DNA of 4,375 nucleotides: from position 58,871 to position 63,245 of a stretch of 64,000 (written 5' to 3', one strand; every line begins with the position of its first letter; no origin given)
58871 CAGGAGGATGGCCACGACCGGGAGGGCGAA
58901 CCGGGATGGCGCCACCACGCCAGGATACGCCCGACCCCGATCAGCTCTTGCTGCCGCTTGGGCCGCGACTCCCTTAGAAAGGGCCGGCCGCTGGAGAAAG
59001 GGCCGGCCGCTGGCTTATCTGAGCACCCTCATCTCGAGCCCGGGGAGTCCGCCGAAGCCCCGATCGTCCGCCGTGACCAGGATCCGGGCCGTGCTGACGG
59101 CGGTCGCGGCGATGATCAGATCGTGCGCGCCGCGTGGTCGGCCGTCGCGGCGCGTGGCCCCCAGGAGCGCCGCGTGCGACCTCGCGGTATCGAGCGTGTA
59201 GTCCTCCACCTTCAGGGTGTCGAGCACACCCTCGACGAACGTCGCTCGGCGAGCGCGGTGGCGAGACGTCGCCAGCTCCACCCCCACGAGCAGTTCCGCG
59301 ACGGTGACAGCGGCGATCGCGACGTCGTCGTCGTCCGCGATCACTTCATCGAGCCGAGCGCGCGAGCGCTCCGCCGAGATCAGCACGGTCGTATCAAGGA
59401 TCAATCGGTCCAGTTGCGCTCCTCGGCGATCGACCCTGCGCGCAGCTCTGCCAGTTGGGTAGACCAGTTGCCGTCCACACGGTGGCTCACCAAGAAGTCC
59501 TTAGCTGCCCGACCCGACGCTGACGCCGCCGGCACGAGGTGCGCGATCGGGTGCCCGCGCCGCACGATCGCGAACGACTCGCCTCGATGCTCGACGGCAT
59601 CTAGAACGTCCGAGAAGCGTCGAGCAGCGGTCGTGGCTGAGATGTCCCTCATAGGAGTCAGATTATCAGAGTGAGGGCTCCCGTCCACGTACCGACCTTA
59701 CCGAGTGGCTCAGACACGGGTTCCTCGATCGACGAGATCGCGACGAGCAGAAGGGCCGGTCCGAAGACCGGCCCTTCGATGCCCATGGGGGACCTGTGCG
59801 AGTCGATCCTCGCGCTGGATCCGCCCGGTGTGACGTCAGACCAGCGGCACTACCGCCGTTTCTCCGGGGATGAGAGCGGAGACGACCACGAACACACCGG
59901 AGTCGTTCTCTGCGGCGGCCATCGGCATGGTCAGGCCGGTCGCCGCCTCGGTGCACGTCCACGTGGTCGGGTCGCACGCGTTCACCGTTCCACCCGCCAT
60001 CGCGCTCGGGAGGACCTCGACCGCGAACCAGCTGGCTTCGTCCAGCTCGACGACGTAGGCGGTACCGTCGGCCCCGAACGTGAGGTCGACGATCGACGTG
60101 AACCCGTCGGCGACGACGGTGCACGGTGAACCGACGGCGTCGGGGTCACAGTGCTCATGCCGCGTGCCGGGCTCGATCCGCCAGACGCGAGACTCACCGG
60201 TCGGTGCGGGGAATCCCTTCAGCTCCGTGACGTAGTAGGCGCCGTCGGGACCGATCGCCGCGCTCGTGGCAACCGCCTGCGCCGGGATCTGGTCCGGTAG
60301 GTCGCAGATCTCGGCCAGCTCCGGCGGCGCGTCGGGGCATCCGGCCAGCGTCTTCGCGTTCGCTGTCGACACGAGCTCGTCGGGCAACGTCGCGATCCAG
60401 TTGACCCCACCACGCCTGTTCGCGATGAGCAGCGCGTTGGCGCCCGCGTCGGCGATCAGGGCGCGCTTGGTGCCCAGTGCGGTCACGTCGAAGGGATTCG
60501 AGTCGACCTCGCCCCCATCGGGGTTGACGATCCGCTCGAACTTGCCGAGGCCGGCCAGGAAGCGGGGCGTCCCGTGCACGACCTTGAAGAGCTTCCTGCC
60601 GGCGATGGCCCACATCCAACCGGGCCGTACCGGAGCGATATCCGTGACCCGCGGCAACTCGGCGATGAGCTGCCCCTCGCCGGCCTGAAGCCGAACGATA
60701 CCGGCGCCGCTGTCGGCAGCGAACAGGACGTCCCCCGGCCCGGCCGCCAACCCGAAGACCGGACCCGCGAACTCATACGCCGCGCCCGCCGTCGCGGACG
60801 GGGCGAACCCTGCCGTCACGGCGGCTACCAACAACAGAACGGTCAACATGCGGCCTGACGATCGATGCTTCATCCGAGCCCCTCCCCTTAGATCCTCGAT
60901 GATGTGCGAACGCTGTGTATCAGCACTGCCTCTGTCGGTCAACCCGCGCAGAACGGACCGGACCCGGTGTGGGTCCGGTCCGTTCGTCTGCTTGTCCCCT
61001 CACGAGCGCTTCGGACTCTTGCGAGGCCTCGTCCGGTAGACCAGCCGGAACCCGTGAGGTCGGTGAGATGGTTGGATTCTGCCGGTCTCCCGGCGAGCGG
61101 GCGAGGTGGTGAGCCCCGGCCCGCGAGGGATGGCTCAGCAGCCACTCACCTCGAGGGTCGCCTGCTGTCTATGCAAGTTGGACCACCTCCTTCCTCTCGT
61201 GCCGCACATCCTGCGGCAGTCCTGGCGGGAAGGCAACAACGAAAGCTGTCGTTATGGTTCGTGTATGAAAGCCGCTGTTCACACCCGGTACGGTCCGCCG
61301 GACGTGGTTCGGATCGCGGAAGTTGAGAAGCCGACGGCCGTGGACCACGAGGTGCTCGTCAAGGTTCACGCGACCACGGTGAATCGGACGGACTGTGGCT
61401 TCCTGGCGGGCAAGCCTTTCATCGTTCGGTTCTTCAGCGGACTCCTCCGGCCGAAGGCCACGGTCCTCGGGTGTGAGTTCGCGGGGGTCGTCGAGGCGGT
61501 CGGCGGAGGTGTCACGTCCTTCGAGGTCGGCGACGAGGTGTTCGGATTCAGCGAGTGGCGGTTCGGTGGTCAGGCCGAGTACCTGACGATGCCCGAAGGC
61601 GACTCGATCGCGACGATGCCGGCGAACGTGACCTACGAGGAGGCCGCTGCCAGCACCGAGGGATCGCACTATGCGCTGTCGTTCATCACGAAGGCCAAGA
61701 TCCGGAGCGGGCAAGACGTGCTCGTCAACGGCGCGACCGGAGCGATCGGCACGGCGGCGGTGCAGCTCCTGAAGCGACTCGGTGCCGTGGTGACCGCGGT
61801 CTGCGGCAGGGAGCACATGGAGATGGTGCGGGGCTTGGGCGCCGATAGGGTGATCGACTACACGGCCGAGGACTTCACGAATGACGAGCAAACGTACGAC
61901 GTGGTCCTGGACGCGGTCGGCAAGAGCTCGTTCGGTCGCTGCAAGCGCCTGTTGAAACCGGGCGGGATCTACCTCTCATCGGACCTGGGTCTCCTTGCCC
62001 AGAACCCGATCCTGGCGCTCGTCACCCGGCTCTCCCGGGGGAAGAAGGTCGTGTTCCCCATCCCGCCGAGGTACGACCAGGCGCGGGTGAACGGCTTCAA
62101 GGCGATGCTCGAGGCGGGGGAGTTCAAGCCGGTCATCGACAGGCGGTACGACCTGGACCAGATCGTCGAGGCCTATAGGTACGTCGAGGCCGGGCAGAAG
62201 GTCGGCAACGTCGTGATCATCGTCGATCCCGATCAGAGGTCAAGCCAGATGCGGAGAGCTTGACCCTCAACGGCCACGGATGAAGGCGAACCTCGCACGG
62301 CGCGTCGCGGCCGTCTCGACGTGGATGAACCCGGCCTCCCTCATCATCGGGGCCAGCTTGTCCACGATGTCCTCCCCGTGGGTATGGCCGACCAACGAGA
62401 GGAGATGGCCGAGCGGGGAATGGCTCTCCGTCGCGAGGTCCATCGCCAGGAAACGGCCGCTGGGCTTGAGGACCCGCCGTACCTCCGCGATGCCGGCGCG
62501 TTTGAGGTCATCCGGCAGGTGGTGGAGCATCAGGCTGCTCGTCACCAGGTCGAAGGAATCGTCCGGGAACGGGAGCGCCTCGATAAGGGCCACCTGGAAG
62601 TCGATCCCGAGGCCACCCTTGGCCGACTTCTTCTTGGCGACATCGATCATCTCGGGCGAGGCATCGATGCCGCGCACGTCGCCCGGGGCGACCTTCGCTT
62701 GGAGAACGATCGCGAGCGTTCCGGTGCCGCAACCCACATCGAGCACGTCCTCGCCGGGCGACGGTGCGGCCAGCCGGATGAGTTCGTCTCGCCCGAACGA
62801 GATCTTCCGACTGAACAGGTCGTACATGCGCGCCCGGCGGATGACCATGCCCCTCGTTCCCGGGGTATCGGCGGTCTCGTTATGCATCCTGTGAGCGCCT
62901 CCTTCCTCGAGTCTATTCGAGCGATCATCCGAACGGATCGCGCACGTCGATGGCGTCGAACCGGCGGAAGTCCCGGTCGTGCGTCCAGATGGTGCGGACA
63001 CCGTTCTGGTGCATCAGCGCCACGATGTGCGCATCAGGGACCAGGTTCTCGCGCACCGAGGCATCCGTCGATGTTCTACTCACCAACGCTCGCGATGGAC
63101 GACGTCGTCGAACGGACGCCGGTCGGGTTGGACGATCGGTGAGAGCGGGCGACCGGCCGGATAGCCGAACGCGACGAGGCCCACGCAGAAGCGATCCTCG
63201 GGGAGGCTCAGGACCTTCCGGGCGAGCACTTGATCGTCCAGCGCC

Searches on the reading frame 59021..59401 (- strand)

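Call 14: search_protein_families(library=pfam, proteins=[window:59021-59401:-], max_evalue=0.01)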
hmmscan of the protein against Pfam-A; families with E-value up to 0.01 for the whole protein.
window:59021-59401:- (127 aa): 1 family
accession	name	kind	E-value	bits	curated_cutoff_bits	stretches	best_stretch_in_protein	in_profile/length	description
PF01850.27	PIN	-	3.9e-11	44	23.6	1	1-114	2-113/120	PIN domain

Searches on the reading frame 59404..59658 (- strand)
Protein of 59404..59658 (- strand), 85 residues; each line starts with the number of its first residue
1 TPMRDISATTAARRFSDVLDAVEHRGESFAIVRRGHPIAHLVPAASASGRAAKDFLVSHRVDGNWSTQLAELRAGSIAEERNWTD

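Call 14: search_protein_families(library=pfam, proteins=[window:59404-59658:-], max_evalue=0.01)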
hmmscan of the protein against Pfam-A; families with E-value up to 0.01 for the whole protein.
window:59404-59658:- (85 aa): 1 family
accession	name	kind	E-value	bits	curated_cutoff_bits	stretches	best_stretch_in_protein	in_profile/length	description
PF02604.26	PhdYeFM_antitox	-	2.5e-06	27.6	29.8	1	3-44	1-42/74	Antitoxin Phd_YefM, type II toxin-antitoxin system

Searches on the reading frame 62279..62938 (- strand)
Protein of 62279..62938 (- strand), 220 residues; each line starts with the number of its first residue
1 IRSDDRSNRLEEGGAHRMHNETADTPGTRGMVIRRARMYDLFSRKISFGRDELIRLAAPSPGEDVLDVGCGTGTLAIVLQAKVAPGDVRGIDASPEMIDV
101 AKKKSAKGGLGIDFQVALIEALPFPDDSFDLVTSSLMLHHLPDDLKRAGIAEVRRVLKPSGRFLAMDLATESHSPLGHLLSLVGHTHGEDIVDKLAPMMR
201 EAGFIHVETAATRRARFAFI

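Call 15: search_protein_families(library=pfam, proteins=[window:62279-62938:-], max_evalue=0.01)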
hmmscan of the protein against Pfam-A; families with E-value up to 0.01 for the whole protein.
window:62279-62938:- (220 aa): 15 families
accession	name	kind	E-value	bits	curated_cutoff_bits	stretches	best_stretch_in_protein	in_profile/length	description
PF13649.12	Methyltransf_25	-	3e-28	98.8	27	1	65-161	1-97/97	Methyltransferase domain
PF08241.18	Methyltransf_11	-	1.1e-26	93.8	21.2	1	66-164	1-94/95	Methyltransferase domain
PF13847.12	Methyltransf_31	-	4.6e-24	85.2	27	1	61-175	3-119/145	Methyltransferase domain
PF01209.24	Ubie_methyltran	-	3.4e-22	79.4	20.1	1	39-170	20-156/233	ubiE/COQ5 methyltransferase family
PF13489.12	Methyltransf_23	-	2.2e-17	63.7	27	1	50-204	10-159/164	Methyltransferase domain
PF08242.18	Methyltransf_12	-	2.7e-17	63.8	30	1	66-163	1-98/98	Methyltransferase domain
PF02353.26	CMAS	-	3e-07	30.5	27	1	60-169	61-168/273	Mycolic acid cyclopropane synthetase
PF06325.19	PrmA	-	8.9e-07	29.1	22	1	61-141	161-239/296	Ribosomal protein L11 methyltransferase (PrmA)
PF05175.20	MTS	-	1.2e-06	28.7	23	1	54-163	24-136/170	Methyltransferase small domain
PF07021.18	MetW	-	0.00025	21.2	21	1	60-136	12-83/193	Methionine biosynthesis protein MetW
PF01135.25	PCMT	-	0.00027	21.2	20.3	1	60-107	72-120/210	Protein-L-isoaspartate(D-aspartate) O-methyltransferase (PCMT)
PF13679.12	Methyltransf_32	-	0.00041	20.8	27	1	59-110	23-78/143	Methyltransferase domain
PF01170.24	UPF0020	-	0.00073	19.7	22.3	1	53-134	20-127/197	RMKL-like, methyltransferase domain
PF03141.22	Methyltransf_29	-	0.0011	18.1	23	1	64-164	120-216/506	Putative S-adenosyl-L-methionine-dependent methyltransferase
PF02475.24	TRM5-TYW2_MTfase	-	0.0013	19.1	28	0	41-100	18-75/164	TRM5/TYW2 methyltransferase domain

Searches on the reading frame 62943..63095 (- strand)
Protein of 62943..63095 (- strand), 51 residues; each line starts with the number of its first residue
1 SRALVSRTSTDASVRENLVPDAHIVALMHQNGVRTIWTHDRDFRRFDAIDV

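Call 15: search_protein_families(library=pfam, proteins=[window:62943-63095:-], max_evalue=0.01)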
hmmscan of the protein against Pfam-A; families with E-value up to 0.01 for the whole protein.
window:62943-63095:- (51 aa): 1 family
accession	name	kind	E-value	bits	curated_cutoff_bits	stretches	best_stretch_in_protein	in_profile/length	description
PF01850.27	PIN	-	0.00014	22.9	23.6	1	17-47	89-118/120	PIN domain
